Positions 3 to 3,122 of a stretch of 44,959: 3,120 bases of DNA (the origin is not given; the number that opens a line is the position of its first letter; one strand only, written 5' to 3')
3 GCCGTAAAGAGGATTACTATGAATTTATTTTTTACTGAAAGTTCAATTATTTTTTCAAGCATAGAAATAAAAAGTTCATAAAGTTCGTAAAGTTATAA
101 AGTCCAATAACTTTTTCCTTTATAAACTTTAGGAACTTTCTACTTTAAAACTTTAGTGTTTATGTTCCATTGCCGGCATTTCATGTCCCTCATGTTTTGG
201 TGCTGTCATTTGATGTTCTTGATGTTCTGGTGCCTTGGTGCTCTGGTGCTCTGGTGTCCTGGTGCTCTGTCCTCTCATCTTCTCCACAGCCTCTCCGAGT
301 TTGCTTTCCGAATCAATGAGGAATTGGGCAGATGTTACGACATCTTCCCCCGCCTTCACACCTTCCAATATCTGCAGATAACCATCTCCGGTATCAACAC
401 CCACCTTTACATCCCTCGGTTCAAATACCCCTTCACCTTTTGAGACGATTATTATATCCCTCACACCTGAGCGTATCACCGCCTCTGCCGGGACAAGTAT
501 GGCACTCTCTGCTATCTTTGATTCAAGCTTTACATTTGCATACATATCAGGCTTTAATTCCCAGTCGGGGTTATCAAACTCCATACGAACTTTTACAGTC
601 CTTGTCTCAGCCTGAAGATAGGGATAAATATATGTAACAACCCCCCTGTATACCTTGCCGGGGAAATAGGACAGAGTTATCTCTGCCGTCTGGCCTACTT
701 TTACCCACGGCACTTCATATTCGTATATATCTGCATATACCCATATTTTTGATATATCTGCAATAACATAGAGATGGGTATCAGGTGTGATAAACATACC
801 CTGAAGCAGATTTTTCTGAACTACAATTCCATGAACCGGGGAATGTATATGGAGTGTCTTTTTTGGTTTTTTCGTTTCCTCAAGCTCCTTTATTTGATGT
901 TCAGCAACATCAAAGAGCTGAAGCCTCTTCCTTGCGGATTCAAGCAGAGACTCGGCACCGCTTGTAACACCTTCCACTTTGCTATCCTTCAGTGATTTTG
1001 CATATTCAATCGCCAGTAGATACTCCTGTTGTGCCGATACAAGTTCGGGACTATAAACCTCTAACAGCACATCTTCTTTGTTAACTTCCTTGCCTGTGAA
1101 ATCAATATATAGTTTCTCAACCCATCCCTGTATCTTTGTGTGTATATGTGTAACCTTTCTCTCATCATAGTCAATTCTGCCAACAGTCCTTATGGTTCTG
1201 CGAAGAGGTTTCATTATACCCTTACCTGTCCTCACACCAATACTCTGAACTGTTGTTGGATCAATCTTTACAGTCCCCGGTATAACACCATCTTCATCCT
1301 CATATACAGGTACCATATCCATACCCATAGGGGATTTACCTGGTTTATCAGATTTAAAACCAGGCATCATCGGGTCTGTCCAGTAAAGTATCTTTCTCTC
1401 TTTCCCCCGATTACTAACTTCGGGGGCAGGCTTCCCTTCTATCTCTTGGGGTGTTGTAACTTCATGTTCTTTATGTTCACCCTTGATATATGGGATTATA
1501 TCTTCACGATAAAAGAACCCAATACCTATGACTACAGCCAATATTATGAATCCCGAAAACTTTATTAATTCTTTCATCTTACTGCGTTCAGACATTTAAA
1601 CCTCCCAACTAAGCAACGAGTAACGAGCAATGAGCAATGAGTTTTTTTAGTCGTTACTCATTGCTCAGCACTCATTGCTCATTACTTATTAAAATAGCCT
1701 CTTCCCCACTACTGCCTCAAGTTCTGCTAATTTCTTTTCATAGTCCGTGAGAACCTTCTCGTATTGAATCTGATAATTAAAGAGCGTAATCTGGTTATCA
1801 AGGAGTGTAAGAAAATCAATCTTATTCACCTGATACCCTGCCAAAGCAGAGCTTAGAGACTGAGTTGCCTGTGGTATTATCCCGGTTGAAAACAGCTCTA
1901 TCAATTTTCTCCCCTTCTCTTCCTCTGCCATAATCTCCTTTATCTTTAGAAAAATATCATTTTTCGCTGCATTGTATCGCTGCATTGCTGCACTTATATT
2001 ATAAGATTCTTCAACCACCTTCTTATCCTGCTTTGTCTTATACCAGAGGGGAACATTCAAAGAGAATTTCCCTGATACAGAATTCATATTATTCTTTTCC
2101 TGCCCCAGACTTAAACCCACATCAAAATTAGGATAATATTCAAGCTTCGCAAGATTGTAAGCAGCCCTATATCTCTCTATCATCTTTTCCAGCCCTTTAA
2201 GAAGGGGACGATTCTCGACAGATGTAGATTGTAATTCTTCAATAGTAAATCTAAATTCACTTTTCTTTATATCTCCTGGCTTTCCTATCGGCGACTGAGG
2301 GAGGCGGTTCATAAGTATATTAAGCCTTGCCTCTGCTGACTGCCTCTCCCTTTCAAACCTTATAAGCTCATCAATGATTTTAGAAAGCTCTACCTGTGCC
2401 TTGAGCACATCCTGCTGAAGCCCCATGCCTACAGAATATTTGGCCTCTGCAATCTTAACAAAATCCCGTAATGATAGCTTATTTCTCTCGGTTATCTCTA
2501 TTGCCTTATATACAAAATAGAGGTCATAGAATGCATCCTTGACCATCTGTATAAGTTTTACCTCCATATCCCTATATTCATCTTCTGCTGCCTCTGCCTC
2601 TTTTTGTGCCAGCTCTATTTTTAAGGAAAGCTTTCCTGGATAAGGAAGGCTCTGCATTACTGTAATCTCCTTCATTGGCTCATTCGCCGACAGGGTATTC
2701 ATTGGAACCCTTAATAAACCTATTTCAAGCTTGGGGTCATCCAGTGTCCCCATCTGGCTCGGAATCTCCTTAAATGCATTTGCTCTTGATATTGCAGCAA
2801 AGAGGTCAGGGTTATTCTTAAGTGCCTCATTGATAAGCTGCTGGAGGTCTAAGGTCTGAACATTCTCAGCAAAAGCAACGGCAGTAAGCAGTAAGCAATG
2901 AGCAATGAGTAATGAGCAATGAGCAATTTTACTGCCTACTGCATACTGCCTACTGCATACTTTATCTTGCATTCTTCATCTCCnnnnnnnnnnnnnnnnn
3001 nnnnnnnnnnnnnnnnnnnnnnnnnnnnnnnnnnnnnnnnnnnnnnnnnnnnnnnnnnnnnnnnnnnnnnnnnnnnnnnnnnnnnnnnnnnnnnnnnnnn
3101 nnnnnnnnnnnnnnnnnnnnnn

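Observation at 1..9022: Twelve-gene operon joining a CusCBA Cu(I)/Ag(I) pump to a quinol/thiol redox module, extra OM barrels and an orphan membrane sensor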

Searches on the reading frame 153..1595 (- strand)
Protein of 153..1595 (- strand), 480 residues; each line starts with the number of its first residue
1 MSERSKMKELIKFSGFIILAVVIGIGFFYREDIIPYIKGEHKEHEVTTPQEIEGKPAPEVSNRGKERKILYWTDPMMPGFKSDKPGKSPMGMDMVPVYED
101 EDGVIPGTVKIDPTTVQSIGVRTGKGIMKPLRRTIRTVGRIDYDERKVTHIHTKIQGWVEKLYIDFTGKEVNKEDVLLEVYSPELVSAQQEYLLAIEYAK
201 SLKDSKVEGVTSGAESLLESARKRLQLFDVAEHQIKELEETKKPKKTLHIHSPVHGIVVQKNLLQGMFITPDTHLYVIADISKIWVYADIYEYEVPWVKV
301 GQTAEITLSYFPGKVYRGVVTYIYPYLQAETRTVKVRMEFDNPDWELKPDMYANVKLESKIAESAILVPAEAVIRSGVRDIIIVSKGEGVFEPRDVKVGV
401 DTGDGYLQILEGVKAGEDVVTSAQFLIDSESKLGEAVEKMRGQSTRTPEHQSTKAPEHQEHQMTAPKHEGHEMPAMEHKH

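Call 8: search_protein_families(library=pfam, proteins=[window:153-1595:-], max_evalue=0.01)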
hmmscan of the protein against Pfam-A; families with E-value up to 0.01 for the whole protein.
window:153-1595:- (480 aa): 4 families
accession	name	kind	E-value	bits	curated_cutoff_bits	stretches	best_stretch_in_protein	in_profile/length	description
PF16576.10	HlyD_D23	-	6.1e-85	284.3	30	1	131-353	2-214/214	Barrel-sandwich domain of CusB or HlyD membrane-fusion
PF13437.12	HlyD_3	-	1.6e-16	61.4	22.2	1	250-344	2-97/106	HlyD family secretion protein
PF16572.11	HlyD_D4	-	5.4e-06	26.6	26.4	1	177-243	1-54/55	Long alpha hairpin domain of cation efflux system protein, CusB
PF19335.5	HMBD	-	5.8e-06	26.6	23.6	1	71-97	1-28/28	Heavy metal binding domain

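Call 28: search_protein_families(library=ncbifam, proteins=[window:153-1595:-], max_evalue=0.001)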
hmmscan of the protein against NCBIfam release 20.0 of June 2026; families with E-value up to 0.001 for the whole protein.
window:153-1595:- (480 aa): 19 families
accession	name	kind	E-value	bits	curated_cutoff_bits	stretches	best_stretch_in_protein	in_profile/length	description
NF007303.0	PRK09783.1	subfamily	9.2e-67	225.2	390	1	60-445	38-410/414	copper/silver efflux system membrane fusion protein CusB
TIGR00999.1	8a0102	subfamily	4.7e-42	144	319.3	1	218-428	67-271/271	CzcB/NccB family metal efflux transporter periplasmic adaptor subunit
TIGR01730.1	RND_mfp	subfamily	5.5e-37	127.4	94.9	1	146-429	24-315/322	efflux RND transporter periplasmic adaptor subunit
NF045680.1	DiMtlExpIhpB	equivalog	5.8e-22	78.1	450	1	240-436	130-323/326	divalent metal ion exporter adaptor subunit IhpB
NF008606.0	PRK11578.1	equivalog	2.6e-14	53.2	342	1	245-423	181-364/371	macrolide transporter subunit MacA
NF007132.1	PRK09578.1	equivalog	3.2e-13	49.2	512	1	328-446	269-386/396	MexX/AxyX family multidrug efflux RND transporter periplasmic adaptor subunit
NF033138.2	RND-peri-MexC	equivalog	5.3e-12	45.6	625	1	329-429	265-365/375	MexC family multidrug efflux RND transporter periplasmic adaptor subunit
TIGR00998.1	8a0101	subfamily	7e-11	41.6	390.8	1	235-323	188-281/334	EmrA/EmrK family multidrug efflux transporter periplasmic adaptor subunit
NF011604.1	PRK15030.1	equivalog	2.3e-08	33.5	765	1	330-423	270-363/397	multidrug efflux RND transporter periplasmic adaptor subunit AcrA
TIGR02971.1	heterocyst_DevB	subfamily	3.5e-08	33.2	129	1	232-324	185-279/327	ABC exporter membrane fusion protein, DevB family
NF000272.2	OqxA_adapt_sub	exception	6.5e-08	31.9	835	1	304-421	248-364/391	multidrug efflux RND transporter periplasmic adaptor subunit OqxA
NF008589.1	PRK11556.1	equivalog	1.2e-07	30.9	391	1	250-422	195-374/392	MdtA/MuxA family multidrug efflux RND transporter periplasmic adaptor subunit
NF045904.1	RND-peri-MexE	equivalog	3.9e-07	29.3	714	1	237-421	161-354/390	multidrug efflux RND transporter periplasmic adaptor subunit MexE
NF033834.1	RND_adapt_MexA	exception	7.2e-07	28.6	750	1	329-423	254-348/373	multidrug efflux RND transporter periplasmic adaptor subunit MexA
NF011715.0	PRK15136.1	equivalog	9.9e-07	27.7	563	1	248-320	216-289/390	multidrug efflux MFS transporter periplasmic adaptor subunit EmrA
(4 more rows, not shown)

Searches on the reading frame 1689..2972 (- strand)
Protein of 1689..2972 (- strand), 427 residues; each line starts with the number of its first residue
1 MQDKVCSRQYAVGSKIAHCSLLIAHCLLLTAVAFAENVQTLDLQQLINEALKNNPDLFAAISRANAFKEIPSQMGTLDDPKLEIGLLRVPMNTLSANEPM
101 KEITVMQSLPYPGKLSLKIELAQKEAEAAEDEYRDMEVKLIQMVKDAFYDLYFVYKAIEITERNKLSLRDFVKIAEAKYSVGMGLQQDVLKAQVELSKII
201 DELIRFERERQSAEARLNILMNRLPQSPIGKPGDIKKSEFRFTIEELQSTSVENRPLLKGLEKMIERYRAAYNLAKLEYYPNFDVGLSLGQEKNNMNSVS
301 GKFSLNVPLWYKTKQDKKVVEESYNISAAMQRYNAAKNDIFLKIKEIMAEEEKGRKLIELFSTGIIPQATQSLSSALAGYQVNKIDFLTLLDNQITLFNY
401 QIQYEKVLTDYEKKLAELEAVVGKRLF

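Call 6: search_protein_families(library=pfam, proteins=[window:1689-2972:-], max_evalue=0.1)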
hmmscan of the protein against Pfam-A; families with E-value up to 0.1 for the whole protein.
window:1689-2972:- (427 aa): 1 family
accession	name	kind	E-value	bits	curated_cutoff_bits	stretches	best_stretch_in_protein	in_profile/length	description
PF02321.23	OEP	-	2.1e-42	145.5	22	2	43-222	1-187/187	Outer membrane efflux protein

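Call 7: search_protein_families(library=ncbifam, proteins=[window:1689-2972:-], max_evalue=0.01)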
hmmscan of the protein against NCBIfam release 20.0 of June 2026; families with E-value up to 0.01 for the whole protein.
window:1689-2972:- (427 aa): 6 families
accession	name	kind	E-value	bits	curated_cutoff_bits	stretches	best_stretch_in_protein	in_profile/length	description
TIGR01844.1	type_I_sec_TolC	subfamily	6.6e-21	74.8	225.15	1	40-416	2-391/414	TolC family outer membrane protein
TIGR01845.1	outer_NodT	subfamily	2.2e-15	56.4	210.05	1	113-404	140-439/460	efflux transporter outer membrane subunit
NF007002.0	PRK09465.1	equivalog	1.6e-10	40.2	495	1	26-202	9-190/460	outer membrane channel protein TolC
NF045679.1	DiMtlExpIhpA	equivalog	2e-09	36.6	650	1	21-424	10-414/424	divalent metal ion exporter subunit IhpA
NF047721.1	ToxDrgExpTdeA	equivalog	3.9e-08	32.6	550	1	114-327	129-357/455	toxin/drug exporter TdeA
NF033143.1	efflux_OM_AdeK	equivalog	0.00066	18.5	900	0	134-298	162-327/480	multidrug efflux RND transporter AdeIJK outer membrane channel subunit AdeK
